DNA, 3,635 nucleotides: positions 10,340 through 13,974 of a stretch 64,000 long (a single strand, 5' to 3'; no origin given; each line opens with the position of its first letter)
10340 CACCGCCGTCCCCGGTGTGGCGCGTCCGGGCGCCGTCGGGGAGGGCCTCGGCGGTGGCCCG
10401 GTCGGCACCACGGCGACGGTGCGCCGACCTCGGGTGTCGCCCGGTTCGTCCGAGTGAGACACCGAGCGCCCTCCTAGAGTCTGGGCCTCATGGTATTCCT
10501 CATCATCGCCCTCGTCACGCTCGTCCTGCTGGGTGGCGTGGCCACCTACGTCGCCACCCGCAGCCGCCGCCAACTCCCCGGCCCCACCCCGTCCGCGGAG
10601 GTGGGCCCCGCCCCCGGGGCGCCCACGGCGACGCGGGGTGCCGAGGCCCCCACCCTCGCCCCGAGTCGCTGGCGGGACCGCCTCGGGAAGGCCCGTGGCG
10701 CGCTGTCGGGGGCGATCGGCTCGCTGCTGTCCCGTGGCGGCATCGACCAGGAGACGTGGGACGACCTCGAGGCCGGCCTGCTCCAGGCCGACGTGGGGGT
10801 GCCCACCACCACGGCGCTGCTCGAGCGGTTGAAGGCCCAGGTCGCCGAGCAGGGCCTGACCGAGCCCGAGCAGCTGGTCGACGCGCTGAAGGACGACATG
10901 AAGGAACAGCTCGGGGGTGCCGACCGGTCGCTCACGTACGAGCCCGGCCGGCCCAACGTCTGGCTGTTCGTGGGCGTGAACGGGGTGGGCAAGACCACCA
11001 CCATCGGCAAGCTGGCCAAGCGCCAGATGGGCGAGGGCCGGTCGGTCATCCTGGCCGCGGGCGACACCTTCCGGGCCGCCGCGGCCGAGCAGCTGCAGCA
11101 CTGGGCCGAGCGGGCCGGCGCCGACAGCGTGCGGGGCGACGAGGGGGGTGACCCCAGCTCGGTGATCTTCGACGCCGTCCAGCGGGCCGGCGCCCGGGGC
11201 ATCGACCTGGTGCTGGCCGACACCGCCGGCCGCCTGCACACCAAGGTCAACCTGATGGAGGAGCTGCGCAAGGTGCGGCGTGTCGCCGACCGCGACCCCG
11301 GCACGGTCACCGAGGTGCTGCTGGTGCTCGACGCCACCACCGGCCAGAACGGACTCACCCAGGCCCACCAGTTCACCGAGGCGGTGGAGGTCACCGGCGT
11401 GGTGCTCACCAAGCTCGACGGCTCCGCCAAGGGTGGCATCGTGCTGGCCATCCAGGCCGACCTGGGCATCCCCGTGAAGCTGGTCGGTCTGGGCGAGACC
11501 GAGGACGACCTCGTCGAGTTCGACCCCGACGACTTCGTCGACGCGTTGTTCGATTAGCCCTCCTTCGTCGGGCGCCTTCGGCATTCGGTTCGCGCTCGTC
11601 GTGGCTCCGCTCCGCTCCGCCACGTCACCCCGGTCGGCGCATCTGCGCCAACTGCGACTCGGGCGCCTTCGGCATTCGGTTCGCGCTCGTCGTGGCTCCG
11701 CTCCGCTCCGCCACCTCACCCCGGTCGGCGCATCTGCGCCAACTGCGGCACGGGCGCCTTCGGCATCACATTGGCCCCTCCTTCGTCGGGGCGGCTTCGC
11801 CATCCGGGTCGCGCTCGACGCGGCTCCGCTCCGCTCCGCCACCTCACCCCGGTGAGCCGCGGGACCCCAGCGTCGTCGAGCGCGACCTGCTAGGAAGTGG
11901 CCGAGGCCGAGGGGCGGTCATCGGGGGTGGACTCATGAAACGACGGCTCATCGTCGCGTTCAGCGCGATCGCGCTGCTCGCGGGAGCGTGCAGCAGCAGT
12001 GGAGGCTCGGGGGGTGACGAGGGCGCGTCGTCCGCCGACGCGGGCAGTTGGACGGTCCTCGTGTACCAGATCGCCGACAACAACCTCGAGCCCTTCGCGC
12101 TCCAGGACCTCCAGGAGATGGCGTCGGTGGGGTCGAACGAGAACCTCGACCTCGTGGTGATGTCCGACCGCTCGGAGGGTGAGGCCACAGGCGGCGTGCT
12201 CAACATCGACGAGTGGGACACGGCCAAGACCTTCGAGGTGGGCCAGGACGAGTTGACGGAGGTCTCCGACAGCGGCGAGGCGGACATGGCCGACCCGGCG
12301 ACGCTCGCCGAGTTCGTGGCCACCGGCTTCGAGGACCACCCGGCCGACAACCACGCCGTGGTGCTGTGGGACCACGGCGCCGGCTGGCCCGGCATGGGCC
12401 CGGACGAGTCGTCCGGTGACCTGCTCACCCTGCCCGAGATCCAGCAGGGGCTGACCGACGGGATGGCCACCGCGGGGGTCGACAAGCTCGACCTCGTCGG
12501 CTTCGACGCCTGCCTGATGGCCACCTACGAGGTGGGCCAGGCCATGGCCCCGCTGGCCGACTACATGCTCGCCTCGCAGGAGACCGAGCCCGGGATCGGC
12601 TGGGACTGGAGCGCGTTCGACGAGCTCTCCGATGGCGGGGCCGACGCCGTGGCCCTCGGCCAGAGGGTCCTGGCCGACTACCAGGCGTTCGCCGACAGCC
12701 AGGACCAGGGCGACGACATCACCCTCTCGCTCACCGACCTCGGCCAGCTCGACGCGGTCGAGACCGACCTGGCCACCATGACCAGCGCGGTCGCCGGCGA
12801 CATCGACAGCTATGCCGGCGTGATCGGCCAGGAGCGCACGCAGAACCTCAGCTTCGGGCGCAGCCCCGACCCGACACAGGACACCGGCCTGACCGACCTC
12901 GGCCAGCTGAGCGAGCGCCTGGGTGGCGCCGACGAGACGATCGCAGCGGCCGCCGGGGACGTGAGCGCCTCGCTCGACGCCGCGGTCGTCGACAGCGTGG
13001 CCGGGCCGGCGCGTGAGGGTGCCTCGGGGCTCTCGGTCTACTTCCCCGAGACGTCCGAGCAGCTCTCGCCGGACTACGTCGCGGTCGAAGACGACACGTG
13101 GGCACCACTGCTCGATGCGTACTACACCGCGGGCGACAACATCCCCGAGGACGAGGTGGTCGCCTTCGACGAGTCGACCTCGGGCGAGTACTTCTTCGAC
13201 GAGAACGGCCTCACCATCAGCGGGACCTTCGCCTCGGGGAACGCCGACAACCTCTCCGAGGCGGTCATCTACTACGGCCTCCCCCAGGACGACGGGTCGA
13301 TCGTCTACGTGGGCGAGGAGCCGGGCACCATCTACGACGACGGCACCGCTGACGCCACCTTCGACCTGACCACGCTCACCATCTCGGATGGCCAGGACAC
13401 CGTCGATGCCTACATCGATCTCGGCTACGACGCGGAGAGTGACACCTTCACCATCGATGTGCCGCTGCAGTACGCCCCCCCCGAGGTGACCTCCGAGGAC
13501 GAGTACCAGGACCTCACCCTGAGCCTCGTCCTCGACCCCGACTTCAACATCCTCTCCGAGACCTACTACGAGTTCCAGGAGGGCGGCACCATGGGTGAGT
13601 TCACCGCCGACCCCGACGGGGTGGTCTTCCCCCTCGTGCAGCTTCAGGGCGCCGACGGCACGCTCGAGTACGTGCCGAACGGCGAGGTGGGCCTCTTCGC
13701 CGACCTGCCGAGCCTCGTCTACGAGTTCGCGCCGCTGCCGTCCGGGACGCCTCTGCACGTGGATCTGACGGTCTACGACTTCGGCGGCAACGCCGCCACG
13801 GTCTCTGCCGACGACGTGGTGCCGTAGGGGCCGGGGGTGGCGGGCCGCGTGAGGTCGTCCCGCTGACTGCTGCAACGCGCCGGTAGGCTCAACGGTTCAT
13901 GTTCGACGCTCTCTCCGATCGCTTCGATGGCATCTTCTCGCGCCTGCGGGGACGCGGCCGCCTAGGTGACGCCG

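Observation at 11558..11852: REP/MITE-like intergenic repeat: three tandem ~91-bp copies directly after the ftsY stop codon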

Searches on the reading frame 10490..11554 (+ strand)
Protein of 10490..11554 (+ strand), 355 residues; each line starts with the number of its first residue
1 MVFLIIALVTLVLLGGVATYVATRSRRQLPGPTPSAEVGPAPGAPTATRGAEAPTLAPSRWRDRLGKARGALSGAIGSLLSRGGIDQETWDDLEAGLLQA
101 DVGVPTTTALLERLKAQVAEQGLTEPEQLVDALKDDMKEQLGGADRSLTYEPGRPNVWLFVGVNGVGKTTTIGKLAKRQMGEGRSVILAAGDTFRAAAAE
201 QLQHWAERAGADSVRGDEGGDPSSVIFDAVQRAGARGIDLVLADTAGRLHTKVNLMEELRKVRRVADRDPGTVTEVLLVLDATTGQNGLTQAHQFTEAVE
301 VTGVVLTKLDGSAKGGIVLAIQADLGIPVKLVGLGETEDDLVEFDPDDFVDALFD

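Call 33: find_homologous_proteins(query=window:10490-11554:+, max_evalue=1e-80)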
Query window:10490-11554:+ (355 aa): 7955 proteins with E <= 1e-80 among 8000 candidates; the best 120 are listed.
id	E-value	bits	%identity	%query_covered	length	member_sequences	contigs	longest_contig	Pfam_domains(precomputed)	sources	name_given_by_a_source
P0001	8.0e-213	724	96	100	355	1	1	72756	PF02881.25,PF00448.29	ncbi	-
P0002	8.5e-212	721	96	100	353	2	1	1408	PF02881.25,PF00448.29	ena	-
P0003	2.4e-195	666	90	100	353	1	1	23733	PF02881.25,PF00448.29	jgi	jgi:fused signal recognition particle receptor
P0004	9.9e-195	664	90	100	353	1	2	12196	PF02881.25,PF00448.29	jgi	-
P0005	2.0e-182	624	82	100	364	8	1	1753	PF02881.25,PF00448.29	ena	-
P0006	4.8e-182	623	84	100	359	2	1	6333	PF02881.25,PF00448.29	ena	-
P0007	3.1e-175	600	86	92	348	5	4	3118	PF02881.25,PF00448.29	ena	-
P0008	9.8e-174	595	81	100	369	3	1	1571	PF02881.25,PF00448.29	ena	-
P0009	3.1e-171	587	78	100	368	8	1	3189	PF02881.25,PF00448.29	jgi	-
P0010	9.8e-153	526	77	94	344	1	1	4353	PF02881.25,PF00448.29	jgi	jgi:fused signal recognition particle receptor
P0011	7.8e-150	517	70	100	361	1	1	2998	PF02881.25,PF00448.29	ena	-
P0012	1.0e-146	507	78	83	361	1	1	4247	PF02881.25,PF00448.29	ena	-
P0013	1.1e-146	506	74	90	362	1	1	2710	PF02881.25,PF13401.13,PF00448.29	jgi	jgi:fused signal recognition particle receptor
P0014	1.7e-146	506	78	83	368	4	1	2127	PF02881.25,PF00448.29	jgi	-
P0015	1.3e-144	500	78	84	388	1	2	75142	PF02881.25,PF00448.29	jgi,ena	-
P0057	1.6e-140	486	77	85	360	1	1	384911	PF02881.25,PF00448.29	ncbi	ncbi:MAG: signal recognition particle-docking protein FtsY [Actinomycetota bacterium]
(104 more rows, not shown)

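Call 34: find_encoding_contigs(protein=P0001, flank=10000, max_places=2)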
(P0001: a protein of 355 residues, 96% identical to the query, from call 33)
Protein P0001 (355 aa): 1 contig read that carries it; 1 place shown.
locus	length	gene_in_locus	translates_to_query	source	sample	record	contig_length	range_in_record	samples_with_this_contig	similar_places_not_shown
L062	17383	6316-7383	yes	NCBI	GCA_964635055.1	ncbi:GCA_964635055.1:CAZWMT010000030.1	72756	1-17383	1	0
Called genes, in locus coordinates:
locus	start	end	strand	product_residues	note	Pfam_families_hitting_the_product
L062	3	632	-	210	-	?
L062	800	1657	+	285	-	PF01636:APH, PF01633:Choline_kinase (weak)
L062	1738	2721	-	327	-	PF01008:IF-2B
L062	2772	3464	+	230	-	PF00072:Response_reg, PF00486:Trans_reg_C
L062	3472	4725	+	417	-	PF00672:HAMP, PF00512:HisKA, PF02518:HATPase_c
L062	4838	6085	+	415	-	PF00089:Trypsin, PF13365:Trypsin_2, PF00595:PDZ, PF13180:PDZ_2, PF17820:PDZ_6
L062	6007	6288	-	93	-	-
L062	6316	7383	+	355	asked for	PF02881:SRP54_N, PF00448:SRP54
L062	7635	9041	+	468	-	PF02881:SRP54_N, PF06414:Zeta_toxin (weak), PF00448:SRP54, PF01656:CbiA (weak), PF13401:AAA_22 (weak), PF02978:SRP_SPB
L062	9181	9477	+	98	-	PF00886:Ribosomal_S16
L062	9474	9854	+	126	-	PF13083:KH_KhpA-B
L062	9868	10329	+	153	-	PF01782:RimM, PF05239:PRC (faint), PF24986:PRC_RimM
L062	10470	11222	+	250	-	PF01746:tRNA_m1G_MT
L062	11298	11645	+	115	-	PF01245:Ribosomal_L19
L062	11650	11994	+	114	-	PF08378:NERD (weak), PF02021:UPF0102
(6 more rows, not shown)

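Call 35: find_encoding_contigs(protein=P0003, flank=10000, max_places=2)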
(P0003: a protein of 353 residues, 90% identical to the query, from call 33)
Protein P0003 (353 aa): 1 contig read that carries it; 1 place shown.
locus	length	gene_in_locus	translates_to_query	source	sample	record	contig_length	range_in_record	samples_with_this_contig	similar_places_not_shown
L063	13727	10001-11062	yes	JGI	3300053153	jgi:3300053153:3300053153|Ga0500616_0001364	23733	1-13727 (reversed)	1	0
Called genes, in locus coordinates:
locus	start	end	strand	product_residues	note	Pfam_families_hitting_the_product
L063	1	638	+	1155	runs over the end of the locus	PF02463:SMC_N, PF13175:AAA_15 (weak), PF13304:AAA_21 (weak), PF13476:AAA_23, PF06470:SMC_hinge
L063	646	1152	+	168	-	-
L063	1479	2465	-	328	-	PF07584:BatA (weak), PF00092:VWA, PF13519:VWA_2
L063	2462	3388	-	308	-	PF01882:DUF58, PF13519:VWA_2 (weak)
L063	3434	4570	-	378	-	PF20030:bpMoxR, PF07726:AAA_3, PF07728:AAA_5, PF17863:AAA_lid_2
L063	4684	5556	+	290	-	PF01636:APH, PF01633:Choline_kinase (weak)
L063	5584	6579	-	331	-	PF01008:IF-2B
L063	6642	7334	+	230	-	PF00072:Response_reg, PF00486:Trans_reg_C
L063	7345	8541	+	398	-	PF00672:HAMP, PF00512:HisKA, PF02518:HATPase_c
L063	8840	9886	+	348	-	PF00089:Trypsin, PF13365:Trypsin_2, PF00595:PDZ, PF13180:PDZ_2, PF17820:PDZ_6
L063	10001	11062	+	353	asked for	PF02881:SRP54_N, PF00448:SRP54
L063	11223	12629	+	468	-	PF02881:SRP54_N, PF06414:Zeta_toxin (weak), PF00448:SRP54, PF01656:CbiA (weak), PF13401:AAA_22 (weak), PF02978:SRP_SPB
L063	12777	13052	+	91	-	PF00886:Ribosomal_S16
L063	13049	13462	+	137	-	PF13083:KH_KhpA-B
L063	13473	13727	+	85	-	?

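Call 36: find_encoding_contigs(protein=P0004, flank=10000, max_places=2)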
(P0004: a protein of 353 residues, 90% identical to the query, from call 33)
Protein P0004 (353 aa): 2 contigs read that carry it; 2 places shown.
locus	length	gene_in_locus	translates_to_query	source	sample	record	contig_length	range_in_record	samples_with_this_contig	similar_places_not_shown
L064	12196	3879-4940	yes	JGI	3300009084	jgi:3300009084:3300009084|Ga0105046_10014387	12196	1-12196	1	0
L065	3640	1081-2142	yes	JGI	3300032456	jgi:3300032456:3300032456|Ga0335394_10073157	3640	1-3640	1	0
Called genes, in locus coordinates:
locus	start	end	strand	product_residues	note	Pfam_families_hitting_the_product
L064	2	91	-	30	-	?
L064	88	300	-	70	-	-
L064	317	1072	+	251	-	PF00072:Response_reg, PF00486:Trans_reg_C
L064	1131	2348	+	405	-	PF00672:HAMP, PF00512:HisKA, PF02518:HATPase_c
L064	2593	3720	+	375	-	PF00089:Trypsin, PF13365:Trypsin_2, PF00595:PDZ, PF13180:PDZ_2, PF17820:PDZ_6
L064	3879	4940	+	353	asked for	PF02881:SRP54_N, PF00448:SRP54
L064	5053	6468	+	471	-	PF02881:SRP54_N, PF06414:Zeta_toxin (weak), PF00448:SRP54, PF01656:CbiA (weak), PF13401:AAA_22 (weak), PF02978:SRP_SPB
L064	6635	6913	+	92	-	PF00886:Ribosomal_S16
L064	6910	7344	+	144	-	-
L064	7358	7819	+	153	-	PF01782:RimM, PF24986:PRC_RimM (weak)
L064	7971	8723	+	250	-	PF01746:tRNA_m1G_MT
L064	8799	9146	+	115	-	PF01245:Ribosomal_L19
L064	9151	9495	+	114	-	PF02021:UPF0102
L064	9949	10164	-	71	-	PF27609:Rv1322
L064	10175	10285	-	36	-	-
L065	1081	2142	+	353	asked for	PF02881:SRP54_N, PF00448:SRP54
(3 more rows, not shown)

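Call 40: find_encoding_contigs(protein=P0015, flank=10000, max_places=2)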
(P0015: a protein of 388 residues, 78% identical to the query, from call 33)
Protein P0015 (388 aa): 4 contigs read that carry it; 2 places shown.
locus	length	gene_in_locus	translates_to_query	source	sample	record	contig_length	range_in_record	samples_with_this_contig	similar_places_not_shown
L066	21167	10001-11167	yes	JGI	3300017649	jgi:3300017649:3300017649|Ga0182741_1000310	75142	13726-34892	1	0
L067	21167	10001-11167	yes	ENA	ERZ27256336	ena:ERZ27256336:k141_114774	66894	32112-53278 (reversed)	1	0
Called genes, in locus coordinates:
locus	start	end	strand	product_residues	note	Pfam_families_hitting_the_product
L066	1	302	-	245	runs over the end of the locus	PF00378:ECH_1, PF16113:ECH_2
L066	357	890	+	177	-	PF03602:Cons_hypoth95, PF05175:MTS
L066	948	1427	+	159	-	PF01467:CTP_transf_like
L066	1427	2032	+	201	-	-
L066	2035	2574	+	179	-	PF02620:YceD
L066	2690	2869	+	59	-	PF01783:Ribosomal_L32p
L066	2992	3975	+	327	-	PF02504:FA_synthesis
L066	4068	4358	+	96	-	PF00550:PP-binding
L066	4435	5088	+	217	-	PF14622:Ribonucleas_3_3, PF00636:Ribonuclease_3, PF00035:dsrm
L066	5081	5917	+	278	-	PF01149:Fapy_DNA_glyco, PF06831:H2TH, PF06827:zf-FPG_IleRS (weak)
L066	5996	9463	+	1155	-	PF02463:SMC_N, PF13175:AAA_15, PF13304:AAA_21, PF13476:AAA_23, PF13555:AAA_29 (weak), PF06470:SMC_hinge, PF13304:AAA_21 (weak)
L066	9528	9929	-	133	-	-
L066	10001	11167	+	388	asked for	PF02881:SRP54_N, PF00448:SRP54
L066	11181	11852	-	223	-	PF01329:Pterin_4a, PF18029:Glyoxalase_6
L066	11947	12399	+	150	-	PF04972:BON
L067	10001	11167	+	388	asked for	PF02881:SRP54_N, PF00448:SRP54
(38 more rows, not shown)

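Call 41: find_encoding_contigs(protein=P0006, flank=10000, max_places=1)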
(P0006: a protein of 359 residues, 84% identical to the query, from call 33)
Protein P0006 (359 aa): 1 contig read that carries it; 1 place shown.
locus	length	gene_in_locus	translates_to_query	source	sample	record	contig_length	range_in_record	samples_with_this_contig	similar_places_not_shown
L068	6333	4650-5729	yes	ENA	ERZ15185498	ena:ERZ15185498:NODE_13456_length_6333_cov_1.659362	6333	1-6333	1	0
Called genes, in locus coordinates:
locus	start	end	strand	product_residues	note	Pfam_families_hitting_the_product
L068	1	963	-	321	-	?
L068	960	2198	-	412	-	PF00672:HAMP, PF00512:HisKA, PF02518:HATPase_c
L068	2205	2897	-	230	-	PF00072:Response_reg, PF00486:Trans_reg_C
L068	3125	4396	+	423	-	PF00089:Trypsin, PF13365:Trypsin_2, PF00595:PDZ, PF13180:PDZ_2, PF17820:PDZ_6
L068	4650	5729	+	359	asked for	PF02881:SRP54_N, PF00448:SRP54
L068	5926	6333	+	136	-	?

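Call 42: find_encoding_contigs(protein=P0057, flank=10000, max_places=1)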
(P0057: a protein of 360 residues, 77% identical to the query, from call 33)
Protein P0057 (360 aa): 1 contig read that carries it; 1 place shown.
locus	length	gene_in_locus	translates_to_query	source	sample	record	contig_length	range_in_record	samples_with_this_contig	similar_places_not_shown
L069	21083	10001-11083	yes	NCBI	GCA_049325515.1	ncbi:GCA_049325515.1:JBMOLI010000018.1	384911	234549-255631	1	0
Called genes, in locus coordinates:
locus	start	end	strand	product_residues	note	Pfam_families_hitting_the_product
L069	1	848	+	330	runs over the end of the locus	PF02504:FA_synthesis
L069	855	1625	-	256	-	PF01061:ABC2_membrane, PF12698:ABC2_membrane_3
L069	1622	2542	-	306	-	PF00005:ABC_tran, PF13304:AAA_21 (faint)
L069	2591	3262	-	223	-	PF00072:Response_reg, PF00196:GerE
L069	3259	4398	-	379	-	PF07730:HisKA_3, PF02518:HATPase_c (weak)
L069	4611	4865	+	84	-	PF00550:PP-binding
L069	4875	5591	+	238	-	PF14622:Ribonucleas_3_3, PF00636:Ribonuclease_3, PF00035:dsrm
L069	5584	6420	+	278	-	PF01149:Fapy_DNA_glyco, PF06831:H2TH, PF06827:zf-FPG_IleRS (weak)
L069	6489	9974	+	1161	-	PF02463:SMC_N, PF13175:AAA_15, PF13304:AAA_21 (weak), PF13476:AAA_23, PF13555:AAA_29 (weak), PF06470:SMC_hinge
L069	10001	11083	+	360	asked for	PF02881:SRP54_N, PF00448:SRP54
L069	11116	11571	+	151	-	PF04972:BON (weak)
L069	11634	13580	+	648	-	-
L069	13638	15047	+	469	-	PF02881:SRP54_N, PF06414:Zeta_toxin (faint), PF00448:SRP54, PF01656:CbiA (weak), PF13401:AAA_22, PF02978:SRP_SPB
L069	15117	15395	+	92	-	PF00886:Ribosomal_S16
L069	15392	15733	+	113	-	PF13083:KH_KhpA-B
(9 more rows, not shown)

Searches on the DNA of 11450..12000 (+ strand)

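Call 8: search_rna_families(source=window, start=11450, end=12000, threshold=evalue, max_evalue=10)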
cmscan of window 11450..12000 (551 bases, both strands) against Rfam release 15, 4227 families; matches with E-value up to 10: 4.
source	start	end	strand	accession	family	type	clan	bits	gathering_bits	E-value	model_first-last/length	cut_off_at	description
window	11695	11756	+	RF02136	HTT-AS1_3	Gene; lncRNA;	-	17.4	70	0.59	1-60/60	no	HTT antisense RNA 1 conserved region 3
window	11794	11871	-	RF03052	RAGATH-28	Gene; sRNA;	-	16.3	45.3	1.9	1-85/85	no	RAGATH-28 RNA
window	11604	11665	+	RF02136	HTT-AS1_3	Gene; lncRNA;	-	15.4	70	1.8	1-60/60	no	HTT antisense RNA 1 conserved region 3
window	11500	11513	+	RF01068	Guanidine-II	Cis-reg; riboswitch;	-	14.1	32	2.5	4-17/48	no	Guanidine-II riboswitch aptamer (mini-ykkC)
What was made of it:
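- On Any Rfam RNA family: The best sub-threshold hit has E = 0.59 (call 8).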

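Call 72: search_dna_similar(query=window:11764-11852:+, collection=plasmids, mode=distant, max_evalue=0.001, max_rows=10)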
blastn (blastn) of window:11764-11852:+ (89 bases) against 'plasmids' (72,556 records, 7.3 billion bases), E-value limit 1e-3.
No match.

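Call 73: search_dna_similar(query=window:11764-11852:+, collection=phages, mode=distant, max_evalue=0.001, max_rows=10)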
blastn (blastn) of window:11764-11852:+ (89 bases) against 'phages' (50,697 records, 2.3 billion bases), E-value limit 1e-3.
No match.
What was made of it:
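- Plasmid and phage collections gave no match (calls 72, 73).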

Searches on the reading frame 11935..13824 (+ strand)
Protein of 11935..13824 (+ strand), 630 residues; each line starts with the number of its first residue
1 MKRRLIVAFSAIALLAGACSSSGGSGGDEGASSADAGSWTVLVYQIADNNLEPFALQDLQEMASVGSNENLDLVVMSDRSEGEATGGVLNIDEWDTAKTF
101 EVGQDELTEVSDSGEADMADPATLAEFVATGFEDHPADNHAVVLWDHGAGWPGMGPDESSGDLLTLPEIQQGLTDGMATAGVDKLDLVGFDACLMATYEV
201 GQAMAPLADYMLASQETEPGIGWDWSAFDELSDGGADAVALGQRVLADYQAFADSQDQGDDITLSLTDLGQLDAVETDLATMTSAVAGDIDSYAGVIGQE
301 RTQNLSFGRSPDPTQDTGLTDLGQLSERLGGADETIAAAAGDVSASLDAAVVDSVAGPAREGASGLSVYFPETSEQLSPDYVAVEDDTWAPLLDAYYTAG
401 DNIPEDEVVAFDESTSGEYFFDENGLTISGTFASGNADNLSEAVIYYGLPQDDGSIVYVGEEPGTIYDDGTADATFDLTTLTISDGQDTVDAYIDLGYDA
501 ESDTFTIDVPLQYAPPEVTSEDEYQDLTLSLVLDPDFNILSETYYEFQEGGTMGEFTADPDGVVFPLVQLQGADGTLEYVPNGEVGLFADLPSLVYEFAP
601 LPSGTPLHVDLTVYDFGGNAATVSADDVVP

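Call 45: search_protein_families(library=pfam, proteins=[window:11935-13824:+], max_evalue=0.01)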
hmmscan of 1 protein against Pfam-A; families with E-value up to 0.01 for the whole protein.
window:11935-13824:+ (630 aa): 1 family
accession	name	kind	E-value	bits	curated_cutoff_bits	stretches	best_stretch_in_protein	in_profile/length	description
PF03415.19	Peptidase_C11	-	6.1e-46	158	25.8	1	43-375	1-331/359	Clostripain family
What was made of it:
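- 11935..13827 (+): Context only, not part of the element. This is a Peptidase_C11 (clostripain family) lipoprotein-like gene occupying the variable ftsY-ffh slot. Pfam PF03415, E 6e-46 (call 45).
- The Peptidase_C11 domain starts at residue 43 of a protein with its own signal peptide (call 45).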
